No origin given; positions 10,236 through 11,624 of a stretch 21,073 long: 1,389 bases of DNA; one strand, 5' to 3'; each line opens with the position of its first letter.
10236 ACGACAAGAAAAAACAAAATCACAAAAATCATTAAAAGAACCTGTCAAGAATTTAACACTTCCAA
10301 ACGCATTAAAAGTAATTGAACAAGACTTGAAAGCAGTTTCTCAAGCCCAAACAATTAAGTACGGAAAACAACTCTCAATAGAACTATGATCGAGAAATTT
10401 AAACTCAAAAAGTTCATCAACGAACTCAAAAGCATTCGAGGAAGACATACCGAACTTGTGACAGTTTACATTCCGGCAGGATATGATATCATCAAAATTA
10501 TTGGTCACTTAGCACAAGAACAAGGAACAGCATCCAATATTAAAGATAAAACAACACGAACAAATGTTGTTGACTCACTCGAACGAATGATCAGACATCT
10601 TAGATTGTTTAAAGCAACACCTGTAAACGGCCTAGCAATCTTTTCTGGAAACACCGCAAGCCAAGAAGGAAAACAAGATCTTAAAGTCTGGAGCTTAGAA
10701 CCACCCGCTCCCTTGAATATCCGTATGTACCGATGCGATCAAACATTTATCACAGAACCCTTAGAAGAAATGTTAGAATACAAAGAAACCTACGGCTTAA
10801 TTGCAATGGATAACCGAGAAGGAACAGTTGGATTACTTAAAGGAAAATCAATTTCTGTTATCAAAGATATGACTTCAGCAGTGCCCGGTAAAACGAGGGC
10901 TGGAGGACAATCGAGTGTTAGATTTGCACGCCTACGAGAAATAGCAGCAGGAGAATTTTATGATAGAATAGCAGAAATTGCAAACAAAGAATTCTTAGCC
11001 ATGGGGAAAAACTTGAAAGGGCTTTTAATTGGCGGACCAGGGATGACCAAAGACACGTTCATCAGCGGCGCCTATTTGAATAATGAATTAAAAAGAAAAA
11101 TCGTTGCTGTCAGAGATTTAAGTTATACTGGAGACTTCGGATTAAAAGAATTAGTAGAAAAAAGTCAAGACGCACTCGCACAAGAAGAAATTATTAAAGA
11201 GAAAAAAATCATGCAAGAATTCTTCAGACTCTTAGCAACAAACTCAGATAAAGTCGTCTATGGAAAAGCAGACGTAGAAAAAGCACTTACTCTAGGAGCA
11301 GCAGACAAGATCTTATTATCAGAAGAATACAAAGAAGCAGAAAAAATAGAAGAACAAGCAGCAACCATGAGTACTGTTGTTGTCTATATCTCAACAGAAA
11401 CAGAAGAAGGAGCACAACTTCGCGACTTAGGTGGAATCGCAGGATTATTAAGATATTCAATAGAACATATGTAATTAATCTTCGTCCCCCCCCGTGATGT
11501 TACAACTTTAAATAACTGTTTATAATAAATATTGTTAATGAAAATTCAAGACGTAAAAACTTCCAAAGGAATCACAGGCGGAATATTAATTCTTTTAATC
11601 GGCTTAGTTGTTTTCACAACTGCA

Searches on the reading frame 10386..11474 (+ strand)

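Call 70: search_protein_families(library=pfam, proteins=[window:10386-11474:+], max_evalue=0.001)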
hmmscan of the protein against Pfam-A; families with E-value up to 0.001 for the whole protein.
window:10386-11474:+ (362 aa): 5 families
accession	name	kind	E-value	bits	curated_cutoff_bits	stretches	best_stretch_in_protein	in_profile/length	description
PF03464.20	eRF1_2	-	7.7e-39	133.5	27.1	1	136-265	2-132/133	eRF1 domain 2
PF03465.20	eRF1_3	-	3.9e-21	76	25.8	1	269-359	1-106/106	eRF1 domain 3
PF03463.20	eRF1_1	-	3.8e-17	62.9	23.8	1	8-130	1-123/123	eRF1 domain 1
PF18854.6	baeRF_family10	-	1.2e-09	39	27.1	1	124-246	4-126/143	Bacterial archaeo-eukaryotic release factor family 10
PF18859.6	acVLRF1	-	2.5e-08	34.6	27.1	1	144-218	9-82/130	Actinobacteria/chloroflexi VLRF1 release factor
